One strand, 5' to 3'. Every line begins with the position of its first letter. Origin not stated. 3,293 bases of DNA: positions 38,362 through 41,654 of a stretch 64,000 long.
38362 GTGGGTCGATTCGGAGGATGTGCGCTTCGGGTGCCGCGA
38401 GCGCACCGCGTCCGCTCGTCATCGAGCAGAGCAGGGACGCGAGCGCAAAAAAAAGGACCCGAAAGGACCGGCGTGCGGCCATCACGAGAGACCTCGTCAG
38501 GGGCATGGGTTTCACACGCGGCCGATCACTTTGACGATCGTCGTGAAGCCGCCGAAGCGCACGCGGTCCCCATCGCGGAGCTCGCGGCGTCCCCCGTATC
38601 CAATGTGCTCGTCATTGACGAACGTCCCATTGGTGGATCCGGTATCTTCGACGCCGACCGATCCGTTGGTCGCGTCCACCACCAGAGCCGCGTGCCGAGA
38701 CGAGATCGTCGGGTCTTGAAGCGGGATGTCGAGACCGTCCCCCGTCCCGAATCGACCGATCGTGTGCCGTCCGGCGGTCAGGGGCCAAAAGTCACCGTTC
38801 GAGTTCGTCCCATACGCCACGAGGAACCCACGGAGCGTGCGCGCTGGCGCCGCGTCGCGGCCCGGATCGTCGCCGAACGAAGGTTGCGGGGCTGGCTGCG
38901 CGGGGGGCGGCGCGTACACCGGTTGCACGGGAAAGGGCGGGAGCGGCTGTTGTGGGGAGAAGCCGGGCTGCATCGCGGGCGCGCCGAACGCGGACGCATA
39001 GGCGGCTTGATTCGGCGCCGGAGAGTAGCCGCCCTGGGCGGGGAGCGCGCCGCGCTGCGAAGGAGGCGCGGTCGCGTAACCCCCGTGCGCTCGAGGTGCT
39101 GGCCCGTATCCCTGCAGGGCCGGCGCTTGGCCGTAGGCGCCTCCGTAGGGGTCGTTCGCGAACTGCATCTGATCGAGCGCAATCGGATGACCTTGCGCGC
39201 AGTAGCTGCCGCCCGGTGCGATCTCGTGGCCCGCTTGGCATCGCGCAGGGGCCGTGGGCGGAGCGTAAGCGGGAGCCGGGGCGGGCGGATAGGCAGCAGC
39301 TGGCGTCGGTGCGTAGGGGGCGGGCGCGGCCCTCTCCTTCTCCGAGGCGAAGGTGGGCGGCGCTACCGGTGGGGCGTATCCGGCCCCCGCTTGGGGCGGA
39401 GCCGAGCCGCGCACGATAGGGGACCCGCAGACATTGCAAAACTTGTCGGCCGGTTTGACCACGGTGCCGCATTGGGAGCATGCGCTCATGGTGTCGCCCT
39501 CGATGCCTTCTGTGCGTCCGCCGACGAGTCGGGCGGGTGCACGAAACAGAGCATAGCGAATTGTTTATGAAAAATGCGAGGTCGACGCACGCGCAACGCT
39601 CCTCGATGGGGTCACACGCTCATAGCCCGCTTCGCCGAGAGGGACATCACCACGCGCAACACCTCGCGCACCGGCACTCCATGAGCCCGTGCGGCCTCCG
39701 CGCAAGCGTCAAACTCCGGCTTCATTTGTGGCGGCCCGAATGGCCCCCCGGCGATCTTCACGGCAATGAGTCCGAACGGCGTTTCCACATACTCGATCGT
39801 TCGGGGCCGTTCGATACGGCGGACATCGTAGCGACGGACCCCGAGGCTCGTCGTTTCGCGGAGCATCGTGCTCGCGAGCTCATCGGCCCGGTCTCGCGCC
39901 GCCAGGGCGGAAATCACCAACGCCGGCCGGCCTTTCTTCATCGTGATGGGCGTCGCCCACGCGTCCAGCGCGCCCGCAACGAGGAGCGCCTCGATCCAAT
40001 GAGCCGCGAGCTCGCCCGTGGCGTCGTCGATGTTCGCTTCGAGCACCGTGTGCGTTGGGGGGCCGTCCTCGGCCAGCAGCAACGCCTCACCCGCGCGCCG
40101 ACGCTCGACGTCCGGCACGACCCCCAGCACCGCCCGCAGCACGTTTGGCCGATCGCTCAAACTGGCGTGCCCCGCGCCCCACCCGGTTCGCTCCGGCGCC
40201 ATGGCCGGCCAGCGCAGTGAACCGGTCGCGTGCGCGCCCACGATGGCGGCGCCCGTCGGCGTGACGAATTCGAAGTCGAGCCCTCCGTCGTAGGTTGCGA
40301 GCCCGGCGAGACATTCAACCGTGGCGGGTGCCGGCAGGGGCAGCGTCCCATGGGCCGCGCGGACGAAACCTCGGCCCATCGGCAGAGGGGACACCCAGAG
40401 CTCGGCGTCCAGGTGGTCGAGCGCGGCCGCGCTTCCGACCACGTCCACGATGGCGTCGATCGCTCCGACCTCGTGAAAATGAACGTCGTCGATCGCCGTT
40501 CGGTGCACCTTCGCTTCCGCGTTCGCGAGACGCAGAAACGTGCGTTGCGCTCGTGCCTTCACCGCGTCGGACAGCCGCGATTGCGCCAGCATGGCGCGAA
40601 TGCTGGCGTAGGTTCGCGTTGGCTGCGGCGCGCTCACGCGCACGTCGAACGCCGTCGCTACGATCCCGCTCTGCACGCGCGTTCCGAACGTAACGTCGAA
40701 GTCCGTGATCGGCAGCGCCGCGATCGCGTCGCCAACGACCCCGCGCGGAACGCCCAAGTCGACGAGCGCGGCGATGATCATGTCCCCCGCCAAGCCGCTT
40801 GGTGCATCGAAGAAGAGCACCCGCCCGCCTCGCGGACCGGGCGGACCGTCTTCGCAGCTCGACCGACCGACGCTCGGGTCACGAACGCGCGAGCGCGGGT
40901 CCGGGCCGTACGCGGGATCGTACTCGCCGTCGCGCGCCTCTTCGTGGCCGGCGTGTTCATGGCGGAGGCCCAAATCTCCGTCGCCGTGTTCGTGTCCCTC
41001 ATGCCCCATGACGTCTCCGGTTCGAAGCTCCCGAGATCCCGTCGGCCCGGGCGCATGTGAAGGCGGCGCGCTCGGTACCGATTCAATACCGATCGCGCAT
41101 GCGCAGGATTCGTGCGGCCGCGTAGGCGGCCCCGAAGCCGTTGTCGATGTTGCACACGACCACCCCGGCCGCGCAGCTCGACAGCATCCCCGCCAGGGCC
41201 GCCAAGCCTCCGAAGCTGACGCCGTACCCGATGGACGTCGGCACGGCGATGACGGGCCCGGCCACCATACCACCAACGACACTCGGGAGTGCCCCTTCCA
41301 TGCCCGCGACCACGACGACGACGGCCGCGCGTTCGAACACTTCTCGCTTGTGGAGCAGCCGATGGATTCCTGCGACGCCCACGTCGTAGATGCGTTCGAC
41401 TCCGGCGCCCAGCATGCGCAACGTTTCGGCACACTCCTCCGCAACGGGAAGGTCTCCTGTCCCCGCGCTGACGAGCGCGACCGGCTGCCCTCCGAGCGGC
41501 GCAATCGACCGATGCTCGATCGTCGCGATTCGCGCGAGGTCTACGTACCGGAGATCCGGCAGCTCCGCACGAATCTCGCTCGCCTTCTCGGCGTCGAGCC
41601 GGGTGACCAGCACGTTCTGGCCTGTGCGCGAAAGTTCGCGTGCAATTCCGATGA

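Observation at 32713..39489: Tight FHA / transmembrane-vWA / PP2C operon plus a second vWA lipoprotein: a candidate outside-in phospho-threonine signalling module with no cognate kinase in the operon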

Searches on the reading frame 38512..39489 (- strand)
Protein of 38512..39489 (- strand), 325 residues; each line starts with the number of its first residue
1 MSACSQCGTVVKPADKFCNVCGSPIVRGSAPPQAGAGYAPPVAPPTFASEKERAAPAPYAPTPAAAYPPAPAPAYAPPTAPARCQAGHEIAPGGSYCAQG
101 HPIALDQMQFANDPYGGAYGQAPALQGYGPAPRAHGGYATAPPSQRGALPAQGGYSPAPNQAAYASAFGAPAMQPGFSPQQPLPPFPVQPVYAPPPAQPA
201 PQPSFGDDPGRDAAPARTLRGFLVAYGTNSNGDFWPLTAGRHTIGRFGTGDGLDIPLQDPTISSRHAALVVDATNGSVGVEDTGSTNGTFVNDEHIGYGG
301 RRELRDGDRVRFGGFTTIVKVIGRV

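Call 4: search_protein_families(library=pfam, proteins=[window:38512-39489:-], max_evalue=0.01)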
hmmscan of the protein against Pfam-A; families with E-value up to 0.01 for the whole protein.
window:38512-39489:- (325 aa): 5 families
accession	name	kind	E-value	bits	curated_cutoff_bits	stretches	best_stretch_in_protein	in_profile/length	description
PF00498.31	FHA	-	2.3e-17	63.6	20.7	1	243-313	2-67/67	FHA domain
PF16697.10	Yop-YscD_cpl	-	7.2e-09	36.2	33.2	1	231-315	8-86/94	Inner membrane component of T3SS, cytoplasmic domain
PF13240.11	Zn_Ribbon_1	-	8.1e-05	22.7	25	1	4-24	2-22/23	zinc-ribbon domain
PF13248.11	Zn_ribbon_3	-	0.00016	21.4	27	1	3-25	4-26/26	zinc-ribbon domain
PF12773.13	DZR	-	0.00035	21.1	27.3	1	3-22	26-45/45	Double zinc ribbon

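Call 43: search_solved_structures(query=window:38512-39489:-, max_evalue=0.01)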
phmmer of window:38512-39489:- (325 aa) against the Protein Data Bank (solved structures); distinct sequences matched with E-value up to 0.01: 26.
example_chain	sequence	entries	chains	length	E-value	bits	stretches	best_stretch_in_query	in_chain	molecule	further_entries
4jon_A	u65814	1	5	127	1.6e-06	30.9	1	248-322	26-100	Centrosomal protein of 170 kDa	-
1uht_A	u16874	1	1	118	8.5e-06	28.5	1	243-319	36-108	expressed protein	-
2kkl_A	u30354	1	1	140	3.1e-05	26.7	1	243-318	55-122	Uncharacterized protein Mb1858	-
6i2q_B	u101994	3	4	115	4.7e-05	26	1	245-318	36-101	Glycogen accumulation regulator GarA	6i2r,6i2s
2kfu_A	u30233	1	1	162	4.7e-05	26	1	247-318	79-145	Rv1827 pThr 22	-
6i2p_D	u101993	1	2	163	4.8e-05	26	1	247-318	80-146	Glycogen accumulation regulator GarA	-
7rj3_A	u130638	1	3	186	6.4e-05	25.6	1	247-318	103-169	Glycogen accumulation regulator GarA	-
3va1_A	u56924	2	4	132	6.8e-05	25.5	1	216-315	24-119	Mediator of DNA damage checkpoint protein 1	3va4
8p5r_G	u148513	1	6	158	8e-05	25.3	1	242-318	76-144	Glycogen accumulation regulator GarA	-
2kb3_A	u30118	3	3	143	0.00011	24.8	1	223-318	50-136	Oxoglutarate dehydrogenase inhibitor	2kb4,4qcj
8p5x_G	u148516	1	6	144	0.00011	24.8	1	223-318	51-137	Oxoglutarate dehydrogenase inhibitor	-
6a8w_A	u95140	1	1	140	0.0012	21.4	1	261-313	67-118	Vacuolar protein sorting-associated protein 64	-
3gqs_A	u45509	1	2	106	0.0015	21.2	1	225-297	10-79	Adenylate cyclase-like protein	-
6cah_A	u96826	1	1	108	0.0023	20.5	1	246-316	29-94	ABC transporter ATP-binding/permease protein Rv1747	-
6hc1_A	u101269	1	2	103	0.0023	20.5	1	232-314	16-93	GGDEF domain protein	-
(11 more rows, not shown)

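Call 61: search_protein_families(library=ncbifam, proteins=[window:38512-39489:-], max_evalue=0.01)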
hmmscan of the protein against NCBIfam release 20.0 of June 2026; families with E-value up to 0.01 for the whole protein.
window:38512-39489:- (325 aa): 6 families
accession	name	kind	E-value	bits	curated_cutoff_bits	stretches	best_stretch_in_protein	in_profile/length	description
NF052573.1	HisKinEspAMyxo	equivalog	5.1e-10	38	1400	1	232-317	38-116/755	serine histidine kinase EspA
NF049868.1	FhaB_Rv0019c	equivalog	1.7e-09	37.9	125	1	219-314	66-153/158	FHA domain-containing protein FhaB/FipA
NF041660.2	oxygluDhInhib_OdhI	equivalog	2.8e-07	30.5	200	1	236-316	52-124/130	oxoglutarate dehydrogenase inhibitor Odhl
TIGR03354.1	VI_FHA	hypoth_equivalog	4e-06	26.9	120.25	1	245-321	26-103/420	type VI secretion system-associated FHA domain protein TagH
NF033760.1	gliding_GltG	equivalog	3.5e-05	22.6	650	1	255-317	36-94/650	adventurous gliding motility protein GltG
TIGR02500.1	type_III_yscD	equivalog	0.0023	16.9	86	1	236-287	16-51/413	type III secretion system inner membrane ring subunit SctD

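Call 62: search_protein_families(library=padloc, proteins=[window:38512-39489:-], max_evalue=0.01)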
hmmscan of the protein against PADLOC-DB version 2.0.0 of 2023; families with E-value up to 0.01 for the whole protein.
window:38512-39489:- (325 aa): 0 families

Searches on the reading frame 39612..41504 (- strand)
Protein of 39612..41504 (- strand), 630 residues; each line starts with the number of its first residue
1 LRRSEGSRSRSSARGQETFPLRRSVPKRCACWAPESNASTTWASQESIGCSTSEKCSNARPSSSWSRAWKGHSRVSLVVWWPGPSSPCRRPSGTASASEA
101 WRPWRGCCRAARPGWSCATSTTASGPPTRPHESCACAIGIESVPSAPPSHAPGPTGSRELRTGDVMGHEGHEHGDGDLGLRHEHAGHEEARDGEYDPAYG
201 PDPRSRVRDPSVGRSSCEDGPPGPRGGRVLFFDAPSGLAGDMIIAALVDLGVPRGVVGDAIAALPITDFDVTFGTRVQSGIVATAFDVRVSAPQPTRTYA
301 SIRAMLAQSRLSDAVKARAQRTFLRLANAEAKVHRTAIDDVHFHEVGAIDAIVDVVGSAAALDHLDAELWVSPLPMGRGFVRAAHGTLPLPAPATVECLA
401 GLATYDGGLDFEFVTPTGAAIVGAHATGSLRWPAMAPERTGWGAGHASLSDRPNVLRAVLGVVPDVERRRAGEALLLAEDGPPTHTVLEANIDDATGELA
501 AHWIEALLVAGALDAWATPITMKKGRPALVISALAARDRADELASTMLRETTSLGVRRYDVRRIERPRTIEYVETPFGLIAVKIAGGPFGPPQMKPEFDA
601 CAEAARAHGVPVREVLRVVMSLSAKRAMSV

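Call 4: search_protein_families(library=pfam, proteins=[window:39612-41504:-], max_evalue=0.01)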
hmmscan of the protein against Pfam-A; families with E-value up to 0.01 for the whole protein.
window:39612-41504:- (630 aa): 1 family
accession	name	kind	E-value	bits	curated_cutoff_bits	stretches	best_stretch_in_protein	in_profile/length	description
PF01969.22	Ni_insertion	-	2.5e-123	412.4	22.1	1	230-615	1-374/375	Nickel insertion protein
